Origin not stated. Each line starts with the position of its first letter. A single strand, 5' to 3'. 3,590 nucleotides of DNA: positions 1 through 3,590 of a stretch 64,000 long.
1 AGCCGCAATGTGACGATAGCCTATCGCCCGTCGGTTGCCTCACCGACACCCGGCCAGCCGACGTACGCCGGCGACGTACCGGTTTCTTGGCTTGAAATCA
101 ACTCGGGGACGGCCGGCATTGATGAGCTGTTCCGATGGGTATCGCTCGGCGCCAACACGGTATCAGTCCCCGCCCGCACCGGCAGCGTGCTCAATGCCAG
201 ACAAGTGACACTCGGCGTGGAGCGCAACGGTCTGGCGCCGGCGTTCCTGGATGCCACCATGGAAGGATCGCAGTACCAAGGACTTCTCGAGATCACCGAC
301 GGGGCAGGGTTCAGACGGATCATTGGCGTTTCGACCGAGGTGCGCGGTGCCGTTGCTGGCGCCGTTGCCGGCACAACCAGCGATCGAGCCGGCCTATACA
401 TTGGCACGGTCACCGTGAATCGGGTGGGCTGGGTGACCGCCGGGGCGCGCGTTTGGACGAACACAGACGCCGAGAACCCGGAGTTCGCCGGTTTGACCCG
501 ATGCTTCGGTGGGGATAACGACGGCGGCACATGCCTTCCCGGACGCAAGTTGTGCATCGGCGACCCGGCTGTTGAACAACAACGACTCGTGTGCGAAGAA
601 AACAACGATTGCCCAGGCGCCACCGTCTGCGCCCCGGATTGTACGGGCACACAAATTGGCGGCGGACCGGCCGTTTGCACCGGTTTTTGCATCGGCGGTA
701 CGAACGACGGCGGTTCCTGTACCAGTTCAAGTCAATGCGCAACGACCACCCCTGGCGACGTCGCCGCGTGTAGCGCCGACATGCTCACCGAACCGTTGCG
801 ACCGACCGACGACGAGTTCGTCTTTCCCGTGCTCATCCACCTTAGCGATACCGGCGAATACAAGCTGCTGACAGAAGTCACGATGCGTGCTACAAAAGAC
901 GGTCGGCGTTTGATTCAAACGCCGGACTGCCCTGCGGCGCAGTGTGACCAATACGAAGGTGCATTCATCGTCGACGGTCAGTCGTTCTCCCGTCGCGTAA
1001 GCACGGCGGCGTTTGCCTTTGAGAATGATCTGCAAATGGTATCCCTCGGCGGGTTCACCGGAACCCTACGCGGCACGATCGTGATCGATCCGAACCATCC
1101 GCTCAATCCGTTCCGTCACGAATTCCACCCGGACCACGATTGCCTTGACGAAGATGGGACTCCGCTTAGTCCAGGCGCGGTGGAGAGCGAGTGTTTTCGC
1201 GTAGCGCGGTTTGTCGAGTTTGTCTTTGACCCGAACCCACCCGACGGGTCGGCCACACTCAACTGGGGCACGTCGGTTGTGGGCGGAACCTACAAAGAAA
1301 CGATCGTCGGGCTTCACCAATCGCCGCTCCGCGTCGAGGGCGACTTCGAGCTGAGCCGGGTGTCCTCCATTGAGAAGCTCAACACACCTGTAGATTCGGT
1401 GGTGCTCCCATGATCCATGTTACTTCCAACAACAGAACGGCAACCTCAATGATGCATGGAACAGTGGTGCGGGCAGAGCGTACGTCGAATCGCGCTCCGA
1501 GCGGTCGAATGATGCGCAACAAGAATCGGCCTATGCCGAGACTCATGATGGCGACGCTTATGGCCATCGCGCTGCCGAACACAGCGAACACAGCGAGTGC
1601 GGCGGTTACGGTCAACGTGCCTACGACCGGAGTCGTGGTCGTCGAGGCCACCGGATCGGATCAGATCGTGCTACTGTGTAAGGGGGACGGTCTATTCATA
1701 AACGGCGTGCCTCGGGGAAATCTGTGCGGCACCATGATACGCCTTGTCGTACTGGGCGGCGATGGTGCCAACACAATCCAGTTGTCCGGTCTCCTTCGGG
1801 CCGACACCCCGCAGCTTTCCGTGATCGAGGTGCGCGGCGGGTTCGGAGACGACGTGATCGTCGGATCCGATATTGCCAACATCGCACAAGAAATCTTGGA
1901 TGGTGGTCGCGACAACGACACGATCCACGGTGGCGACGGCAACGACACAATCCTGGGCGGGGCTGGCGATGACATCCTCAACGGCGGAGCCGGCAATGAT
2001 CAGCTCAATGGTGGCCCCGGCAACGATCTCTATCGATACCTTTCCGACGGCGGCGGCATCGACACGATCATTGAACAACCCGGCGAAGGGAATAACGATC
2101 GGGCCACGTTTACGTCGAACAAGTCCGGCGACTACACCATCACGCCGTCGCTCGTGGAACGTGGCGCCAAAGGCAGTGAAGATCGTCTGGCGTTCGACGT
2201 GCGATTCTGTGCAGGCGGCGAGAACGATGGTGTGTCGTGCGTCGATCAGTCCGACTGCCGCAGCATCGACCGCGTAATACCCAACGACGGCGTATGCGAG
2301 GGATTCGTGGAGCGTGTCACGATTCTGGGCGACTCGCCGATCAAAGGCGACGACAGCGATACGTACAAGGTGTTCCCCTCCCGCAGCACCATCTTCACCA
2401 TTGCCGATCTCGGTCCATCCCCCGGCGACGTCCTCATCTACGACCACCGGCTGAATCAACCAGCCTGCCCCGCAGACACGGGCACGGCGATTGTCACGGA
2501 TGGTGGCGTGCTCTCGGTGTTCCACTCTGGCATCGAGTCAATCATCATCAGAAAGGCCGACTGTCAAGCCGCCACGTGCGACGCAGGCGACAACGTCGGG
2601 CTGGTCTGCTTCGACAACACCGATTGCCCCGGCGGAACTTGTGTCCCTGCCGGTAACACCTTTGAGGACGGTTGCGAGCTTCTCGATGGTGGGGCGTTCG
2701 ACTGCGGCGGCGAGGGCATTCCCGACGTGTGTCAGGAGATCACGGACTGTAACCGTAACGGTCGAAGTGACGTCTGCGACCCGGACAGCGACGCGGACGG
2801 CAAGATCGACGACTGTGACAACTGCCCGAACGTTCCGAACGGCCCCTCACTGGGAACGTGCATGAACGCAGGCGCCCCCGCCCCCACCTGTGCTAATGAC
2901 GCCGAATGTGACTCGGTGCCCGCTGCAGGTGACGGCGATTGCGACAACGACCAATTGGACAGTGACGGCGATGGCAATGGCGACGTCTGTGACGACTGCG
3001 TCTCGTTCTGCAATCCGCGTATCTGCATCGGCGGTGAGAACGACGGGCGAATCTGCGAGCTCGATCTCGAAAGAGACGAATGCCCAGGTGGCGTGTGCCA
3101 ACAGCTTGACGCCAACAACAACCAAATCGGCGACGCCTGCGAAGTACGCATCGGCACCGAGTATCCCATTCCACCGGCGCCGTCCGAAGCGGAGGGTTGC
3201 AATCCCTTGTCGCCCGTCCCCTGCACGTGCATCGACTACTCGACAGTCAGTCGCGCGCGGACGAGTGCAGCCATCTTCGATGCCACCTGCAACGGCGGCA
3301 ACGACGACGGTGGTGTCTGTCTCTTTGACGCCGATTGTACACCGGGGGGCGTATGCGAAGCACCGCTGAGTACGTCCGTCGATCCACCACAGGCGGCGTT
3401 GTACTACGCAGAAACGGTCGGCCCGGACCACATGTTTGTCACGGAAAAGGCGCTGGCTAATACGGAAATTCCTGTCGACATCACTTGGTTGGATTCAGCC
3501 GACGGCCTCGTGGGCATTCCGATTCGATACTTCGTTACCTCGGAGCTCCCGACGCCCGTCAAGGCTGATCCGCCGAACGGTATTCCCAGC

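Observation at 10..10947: Translationally coupled three-gene locus around a 2952-aa exoprotein with a recurring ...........-x(4-7)-[DE]C-xGGxC module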

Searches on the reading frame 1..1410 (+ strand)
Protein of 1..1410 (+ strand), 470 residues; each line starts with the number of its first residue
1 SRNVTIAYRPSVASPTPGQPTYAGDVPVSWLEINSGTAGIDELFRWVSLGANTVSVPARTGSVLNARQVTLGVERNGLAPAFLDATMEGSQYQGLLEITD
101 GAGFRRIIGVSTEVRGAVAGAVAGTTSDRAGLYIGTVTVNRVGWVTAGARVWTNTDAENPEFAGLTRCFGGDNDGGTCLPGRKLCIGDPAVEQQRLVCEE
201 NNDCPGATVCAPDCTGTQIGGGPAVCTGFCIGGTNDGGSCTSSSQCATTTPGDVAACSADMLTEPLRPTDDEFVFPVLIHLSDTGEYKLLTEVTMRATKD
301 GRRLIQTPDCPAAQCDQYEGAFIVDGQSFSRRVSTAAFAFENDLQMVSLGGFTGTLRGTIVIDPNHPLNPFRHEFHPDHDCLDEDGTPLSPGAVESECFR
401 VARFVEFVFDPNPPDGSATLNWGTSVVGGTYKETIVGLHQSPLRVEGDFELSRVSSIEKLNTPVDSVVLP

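Call 6: search_protein_families(library=pfam, proteins=[window:10-1410:+], max_evalue=0.1)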
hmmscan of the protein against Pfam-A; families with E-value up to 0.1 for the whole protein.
window:10-1410:+ (467 aa): 0 families

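Call 7: search_protein_families(library=ncbifam, proteins=[window:10-1410:+], max_evalue=0.1)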
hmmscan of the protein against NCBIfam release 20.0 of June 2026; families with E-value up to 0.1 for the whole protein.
window:10-1410:+ (467 aa): 0 families

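Call 54: find_homologous_proteins(query=window:1-1410:+)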
Query window:1-1410:+ (470 aa): 48 proteins with E <= 0.001 among 8000 candidates.
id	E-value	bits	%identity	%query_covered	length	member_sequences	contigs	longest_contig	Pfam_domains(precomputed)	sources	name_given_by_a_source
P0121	0.0e+0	1080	100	100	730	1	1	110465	-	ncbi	-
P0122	2.1e-273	925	84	100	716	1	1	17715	-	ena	-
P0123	1.1e-264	897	81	100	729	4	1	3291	-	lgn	-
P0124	1.3e-135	471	47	99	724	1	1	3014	-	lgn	-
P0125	2.9e-133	463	48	99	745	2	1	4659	-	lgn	-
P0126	3.8e-132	460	49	98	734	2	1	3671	-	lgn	-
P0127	6.9e-131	455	48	100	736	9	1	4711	-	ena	-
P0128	2.7e-128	447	47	99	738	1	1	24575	-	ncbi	-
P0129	3.0e-125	437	47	99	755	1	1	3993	-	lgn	-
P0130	1.0e-122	428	47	99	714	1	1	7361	-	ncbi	-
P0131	4.1e-115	403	46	99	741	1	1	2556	PF02412.24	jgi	jgi:hypothetical protein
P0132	8.0e-106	373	49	79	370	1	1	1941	-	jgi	jgi:hypothetical protein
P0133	6.0e-88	314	40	98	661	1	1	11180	-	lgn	-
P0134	7.2e-86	307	42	98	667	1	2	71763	-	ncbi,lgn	-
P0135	2.1e-84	302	39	93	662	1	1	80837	-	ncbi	-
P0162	4.9e-24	103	35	41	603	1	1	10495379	-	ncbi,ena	-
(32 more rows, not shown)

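Call 55: find_encoding_contigs(protein=P0121, flank=10000, max_places=2)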
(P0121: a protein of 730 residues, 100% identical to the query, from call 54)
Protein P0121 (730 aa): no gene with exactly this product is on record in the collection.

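Call 81: predict_structure(alignment_id=A3)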
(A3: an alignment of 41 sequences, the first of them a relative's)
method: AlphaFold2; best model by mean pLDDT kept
length: 730 residues; sequences in the alignment: 41
mean_pLDDT: 82.9   pTM: 0.71
mean pLDDT of the five models: 82.9, 82.4, 80.4, 79.7, 79.1
residues with pLDDT >= 90: 364; 70-90: 226; 50-70: 78; < 50: 62
segments of 3 or more residues with pLDDT < 50: 1-17, 19-23, 29-37, 87-92, 406-413, 416-421, 521-523, 727-730
pLDDT, mean of each block of 10 residues (from residue 1): 32 42 50 50 97 97 95 97 60 54 64 91 91 97 97 90 95 95 93 95 96 96 93 88 90 94 96 88 95 77 87 93 87 91 88 97 96 81 67 95 59 46 69 85 89 87 92 89 88 81 79 66 64 94 94 88 90 87 83 85 91 94 83 62 65 62 95 86 93 88 90 92 65
secondary structure, 60 per line:
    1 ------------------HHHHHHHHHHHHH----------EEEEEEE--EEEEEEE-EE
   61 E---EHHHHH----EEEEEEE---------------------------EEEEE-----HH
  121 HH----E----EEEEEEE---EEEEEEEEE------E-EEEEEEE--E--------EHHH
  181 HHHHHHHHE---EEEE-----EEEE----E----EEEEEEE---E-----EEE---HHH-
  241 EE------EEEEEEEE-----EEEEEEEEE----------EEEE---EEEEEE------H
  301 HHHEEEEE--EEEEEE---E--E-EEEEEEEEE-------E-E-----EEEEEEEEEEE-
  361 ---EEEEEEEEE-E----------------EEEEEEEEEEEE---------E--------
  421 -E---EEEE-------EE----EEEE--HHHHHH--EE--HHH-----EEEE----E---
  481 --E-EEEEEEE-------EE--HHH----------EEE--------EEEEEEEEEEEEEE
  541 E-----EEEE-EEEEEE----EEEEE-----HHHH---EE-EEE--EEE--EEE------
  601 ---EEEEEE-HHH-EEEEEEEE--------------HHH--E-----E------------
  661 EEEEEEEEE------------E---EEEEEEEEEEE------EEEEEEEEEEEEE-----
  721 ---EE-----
elements in order (helices of 4 or more, strands of 3 or more residues): H19-31 E42-48 E51-57 E59-61 H66-70 E75-81 E109-113 H119-122 E132-138 E142-150 E159-165 H178-188 E193-196 E202-205 E215-221 E231-233 E249-256 E262-270 E281-284 E288-293 H300-303 E304-308 E311-316 E325-333 E349-359 E364-372 E391-402 E426-429 E443-446 H449-454 E469-472 E485-491 E516-518 E527-541 E547-550 E552-557 E562-566 H572-575 E582-584 E587-589 E592-594 E604-609 E615-622 E661-669 E686-696 E703-715

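Call 83: fold_search(model_id=the predicted structure, library=pdb)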
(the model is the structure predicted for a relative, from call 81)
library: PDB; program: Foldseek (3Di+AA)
matches with E <= 10: 808; with E <= 0.001: 3
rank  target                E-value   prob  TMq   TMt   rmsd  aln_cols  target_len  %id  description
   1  7yzx_A                2.1e-04  0.75  0.13  0.10  30.9       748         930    9  ScpA from Streptococcus pyogenes, D783A mutant. (released 2022-08-31)
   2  8bty_A                2.6e-04  0.92  0.12  0.09  25.8       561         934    8  Structure of the active form of ScpB, the C5a-peptidase from Streptococcus agalactiae. (released 2023-11-15)
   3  9ijj_P                5.9e-04  0.30  0.11  0.13  33.3       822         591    8  In situ structure of the central apparatus in mouse sperm axoneme. (released 2025-06-04)
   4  3eif                  1.1e-03  0.63  0.13  0.11  29.6       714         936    8  1.9 angstrom crystal structure of the active form of the C5a peptidase from Streptococcus pyogenes (ScpA) (released 2009-02-24)
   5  9ijj_C                1.6e-03  0.25  0.13  0.10  51.9       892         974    8  In situ structure of the central apparatus in mouse sperm axoneme. (released 2025-06-04)
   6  6rqj_B                1.6e-03  0.08  0.07  0.07  33.5       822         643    8  Structure of human complement C5 complexed with tick inhibitors OmCI, RaCI1 and CirpT1 (released 2020-01-08)
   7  1qpx_A                2.5e-03  0.97  0.11  0.36  23.5       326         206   10  CRYSTAL STRUCTURES OF SELF-CAPPING PAPD CHAPERONE HOMODIMERS (released 1999-07-07)
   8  5jpn_B                4.1e-03  0.98  0.12  0.13  23.0       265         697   10  Structure of human complement C4 rebuilt using iMDFF (released 2016-08-10)
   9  8jmw_A                5.6e-03  0.99  0.13  0.17  22.9       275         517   12  Fibril form of serine peptidase Vpr (released 2023-12-06)
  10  5jpm_B                8.3e-03  0.90  0.12  0.11  20.2       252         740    9  Structure of the complex of human complement C4 with MASP-2 rebuilt using iMDFF (released 2016-08-10)
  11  3hrz_B                9.2e-03  0.92  0.12  0.30  13.9       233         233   10  Cobra Venom Factor (CVF) in complex with human factor B (released 2009-07-07)
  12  4u48                  9.7e-03  0.06  0.08  0.05  41.8       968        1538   10  Crystal structure of Salmonella alpha-2-macroglobulin (released 2014-09-17)
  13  3gfu_A                1.1e-02  0.94  0.12  0.36  23.6       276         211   12  FaeE-FaeG chaperone-major pilin complex of F4 ac 5/95 fimbriae (released 2009-10-20)
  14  3qbt_F                1.2e-02  0.98  0.10  0.43   8.3       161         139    9  Crystal structure of OCRL1 540-678 in complex with Rab8a:GppNHp (released 2011-03-23)
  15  5dfk                  1.2e-02  0.93  0.10  0.33  15.4       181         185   10  Crystal Structure of the Escherichia coli Common Pilus Chaperone, EcpB (released 2015-11-04)
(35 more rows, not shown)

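Call 103: find_encoding_contigs(protein=P0128, flank=10000, max_places=2)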
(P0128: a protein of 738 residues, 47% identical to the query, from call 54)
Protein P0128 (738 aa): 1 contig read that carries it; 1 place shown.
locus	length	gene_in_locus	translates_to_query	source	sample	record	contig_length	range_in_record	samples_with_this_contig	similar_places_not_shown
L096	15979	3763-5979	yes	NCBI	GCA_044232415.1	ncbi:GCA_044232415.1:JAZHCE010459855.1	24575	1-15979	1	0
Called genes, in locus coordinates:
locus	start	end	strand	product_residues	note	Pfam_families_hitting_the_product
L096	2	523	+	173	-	?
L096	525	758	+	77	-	-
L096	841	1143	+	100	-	-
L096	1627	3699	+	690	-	-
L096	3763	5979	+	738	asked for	-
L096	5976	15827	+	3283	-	PF00353:HemolysinCabind (faint)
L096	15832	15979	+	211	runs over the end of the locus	-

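Call 104: search_solved_structures(query=A3, max_evalue=1)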
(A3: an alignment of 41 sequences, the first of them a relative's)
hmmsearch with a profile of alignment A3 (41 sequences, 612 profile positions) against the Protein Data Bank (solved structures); distinct sequences matched with E-value up to 1: 0.

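Call 106: search_protein_families(library=ncbifam, proteins=[P0121], max_evalue=0.1)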
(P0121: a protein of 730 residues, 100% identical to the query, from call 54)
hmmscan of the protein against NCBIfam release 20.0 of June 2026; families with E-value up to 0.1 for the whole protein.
P0121 (730 aa): 0 families

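Call 109: list_cluster_members(proteins=[P0121, P0001, P0128, P0028, P0162])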
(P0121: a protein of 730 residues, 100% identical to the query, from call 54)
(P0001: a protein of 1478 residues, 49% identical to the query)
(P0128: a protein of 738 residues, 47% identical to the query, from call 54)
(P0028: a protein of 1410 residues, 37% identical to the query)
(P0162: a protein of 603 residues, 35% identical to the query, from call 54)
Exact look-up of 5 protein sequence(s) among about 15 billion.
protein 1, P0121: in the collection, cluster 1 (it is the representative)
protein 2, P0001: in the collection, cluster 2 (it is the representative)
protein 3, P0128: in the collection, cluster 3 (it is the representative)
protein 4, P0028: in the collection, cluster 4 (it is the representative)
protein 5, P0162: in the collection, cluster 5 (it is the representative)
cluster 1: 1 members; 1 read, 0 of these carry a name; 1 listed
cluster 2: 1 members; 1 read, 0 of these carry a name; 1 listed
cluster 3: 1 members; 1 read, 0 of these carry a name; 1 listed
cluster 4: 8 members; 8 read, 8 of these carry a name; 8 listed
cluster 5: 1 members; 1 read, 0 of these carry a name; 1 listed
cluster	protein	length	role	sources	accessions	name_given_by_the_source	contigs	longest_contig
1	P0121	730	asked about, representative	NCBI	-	-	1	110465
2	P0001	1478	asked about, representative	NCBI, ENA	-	-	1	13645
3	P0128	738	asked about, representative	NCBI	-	-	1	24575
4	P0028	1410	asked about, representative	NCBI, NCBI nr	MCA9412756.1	MAG: TolC family protein, partial [Candidatus Omnitrophica bacterium] | TolC family protein [Candidatus Omnitrophota bacterium]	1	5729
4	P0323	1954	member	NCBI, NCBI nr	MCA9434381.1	MAG: TolC family protein [Candidatus Omnitrophica bacterium] | TolC family protein [Candidatus Omnitrophota bacterium]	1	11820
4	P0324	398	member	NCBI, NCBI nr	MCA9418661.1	MAG: hypothetical protein KC917_20465, partial [Candidatus Omnitrophica bacterium] | hypothetical protein [Candidatus Omnitrophota bacterium]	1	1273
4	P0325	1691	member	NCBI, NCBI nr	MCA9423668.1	MAG: TolC family protein, partial [Candidatus Omnitrophica bacterium] | TolC family protein [Candidatus Omnitrophota bacterium]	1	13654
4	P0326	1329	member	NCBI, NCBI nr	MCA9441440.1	MAG: TolC family protein [Candidatus Omnitrophica bacterium] | TolC family protein [Candidatus Omnitrophota bacterium]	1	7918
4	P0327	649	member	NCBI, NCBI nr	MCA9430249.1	MAG: TolC family protein, partial [Candidatus Omnitrophica bacterium] | TolC family protein [Candidatus Omnitrophota bacterium]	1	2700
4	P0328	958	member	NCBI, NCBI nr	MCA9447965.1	MAG: hypothetical protein KC931_12680, partial [Candidatus Omnitrophica bacterium] | hypothetical protein [Candidatus Omnitrophota bacterium]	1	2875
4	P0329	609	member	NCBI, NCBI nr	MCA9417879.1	MAG: TolC family protein, partial [Candidatus Omnitrophica bacterium] | TolC family protein [Candidatus Omnitrophota bacterium]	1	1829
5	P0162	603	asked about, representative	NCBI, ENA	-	-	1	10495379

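Call 110: search_protein_families(library=pfam, proteins=[P0323, P0326], max_evalue=1)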
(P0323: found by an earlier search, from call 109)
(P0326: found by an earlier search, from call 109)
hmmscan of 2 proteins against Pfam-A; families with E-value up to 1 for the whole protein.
P0323 (1954 aa): 0 families

P0326 (1329 aa): 0 families

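Call 111: find_related_loci(query=P0121, collection=metagenome_contigs, flank=10000)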
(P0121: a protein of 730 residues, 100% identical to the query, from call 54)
Query P0121 (730 aa) in metagenome_contigs; peptide patterns used: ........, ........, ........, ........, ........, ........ (x = any residue, [..] = any of these).
32 stretches matched a pattern, but none encodes a relative of the query by tblastn (E <= 1e-3).

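Call 112: find_related_loci(query=A3, collection=metagenome_contigs, flank=10000)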
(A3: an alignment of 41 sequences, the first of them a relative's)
Query A3 (730 aa) in metagenome_contigs; peptide patterns used: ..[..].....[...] (x = any residue, [..] = any of these).
600 stretches matched a pattern (row limit reached: there are more); 553 encode a relative of the query (tblastn E <= 1e-3); the best 80 are kept; 80 distinct loci.
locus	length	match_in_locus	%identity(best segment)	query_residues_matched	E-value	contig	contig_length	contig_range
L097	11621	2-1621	39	134-721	2e-113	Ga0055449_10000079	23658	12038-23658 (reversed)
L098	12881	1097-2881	43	36-721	7e-77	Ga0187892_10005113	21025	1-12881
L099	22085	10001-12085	29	44-721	2e-60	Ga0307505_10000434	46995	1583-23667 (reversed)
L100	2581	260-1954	33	17-721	5e-41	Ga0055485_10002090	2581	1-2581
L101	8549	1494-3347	30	20-721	1e-37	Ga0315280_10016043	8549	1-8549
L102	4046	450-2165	34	21-721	3e-37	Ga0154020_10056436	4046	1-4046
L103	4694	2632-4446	28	19-721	2e-35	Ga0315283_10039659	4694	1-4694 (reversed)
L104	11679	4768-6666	26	36-722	7e-35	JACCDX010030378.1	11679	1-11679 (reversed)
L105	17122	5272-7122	30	20-721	2e-34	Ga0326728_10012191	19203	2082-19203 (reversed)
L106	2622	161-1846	37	26-721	4e-33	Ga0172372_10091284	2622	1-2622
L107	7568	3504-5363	35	15-721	4e-32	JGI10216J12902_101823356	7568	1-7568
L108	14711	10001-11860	27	36-722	9e-32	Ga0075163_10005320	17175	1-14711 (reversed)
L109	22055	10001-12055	27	39-721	3e-54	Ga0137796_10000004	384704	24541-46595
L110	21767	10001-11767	38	24-721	2e-31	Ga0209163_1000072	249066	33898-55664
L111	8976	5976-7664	36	23-721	1e-31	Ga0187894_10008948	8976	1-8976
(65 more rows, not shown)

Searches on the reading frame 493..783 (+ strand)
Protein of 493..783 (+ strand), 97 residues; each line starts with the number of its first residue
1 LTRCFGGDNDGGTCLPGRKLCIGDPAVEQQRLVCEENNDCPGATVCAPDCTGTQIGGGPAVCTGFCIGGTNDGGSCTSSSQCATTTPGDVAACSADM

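Call 33: search_protein_families(library=pfam, proteins=[window:493-783:+], max_evalue=10)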
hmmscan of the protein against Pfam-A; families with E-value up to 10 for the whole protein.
seq(97 aa): 2 families
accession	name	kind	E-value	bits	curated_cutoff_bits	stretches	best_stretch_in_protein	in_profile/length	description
PF23416.1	DUF7107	-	1.6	9.5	24.6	1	34-47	2-15/48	Domain of unknown function (DUF7107)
PF01683.23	EB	-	2.6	8.6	24.3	1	63-94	9-35/52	EB module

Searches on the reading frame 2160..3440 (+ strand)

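Call 106: search_protein_families(library=ncbifam, proteins=[window:2160-3440:+], max_evalue=0.1)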
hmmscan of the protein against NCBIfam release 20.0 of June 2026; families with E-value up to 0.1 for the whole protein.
window:2160-3440:+ (427 aa): 1 family
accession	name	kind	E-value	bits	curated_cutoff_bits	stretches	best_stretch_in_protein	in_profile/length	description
NF047638.1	throspo3_MtsC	equivalog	0.033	13.1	350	1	186-278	140-229/428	cell-cell cohesion MYXO-CTERM protein MtsC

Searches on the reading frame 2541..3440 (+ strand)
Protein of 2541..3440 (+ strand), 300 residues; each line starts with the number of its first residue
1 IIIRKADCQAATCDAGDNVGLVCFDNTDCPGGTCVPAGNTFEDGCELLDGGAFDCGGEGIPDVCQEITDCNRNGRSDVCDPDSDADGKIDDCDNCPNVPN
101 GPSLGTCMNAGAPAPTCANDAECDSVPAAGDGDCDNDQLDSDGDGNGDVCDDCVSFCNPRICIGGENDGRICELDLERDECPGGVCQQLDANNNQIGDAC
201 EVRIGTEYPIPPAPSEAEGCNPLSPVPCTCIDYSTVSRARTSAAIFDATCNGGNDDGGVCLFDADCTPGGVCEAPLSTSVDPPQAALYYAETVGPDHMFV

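Call 33: search_protein_families(library=pfam, proteins=[window:2541-3440:+], max_evalue=10)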
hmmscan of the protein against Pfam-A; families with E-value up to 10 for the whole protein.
window:2541-3440:+ (300 aa): 1 family
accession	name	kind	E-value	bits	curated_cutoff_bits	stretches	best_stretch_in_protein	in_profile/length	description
PF02412.23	TSP_3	-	3.4e-05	23.9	25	3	68-100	1-33/36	Thrombospondin type 3 repeat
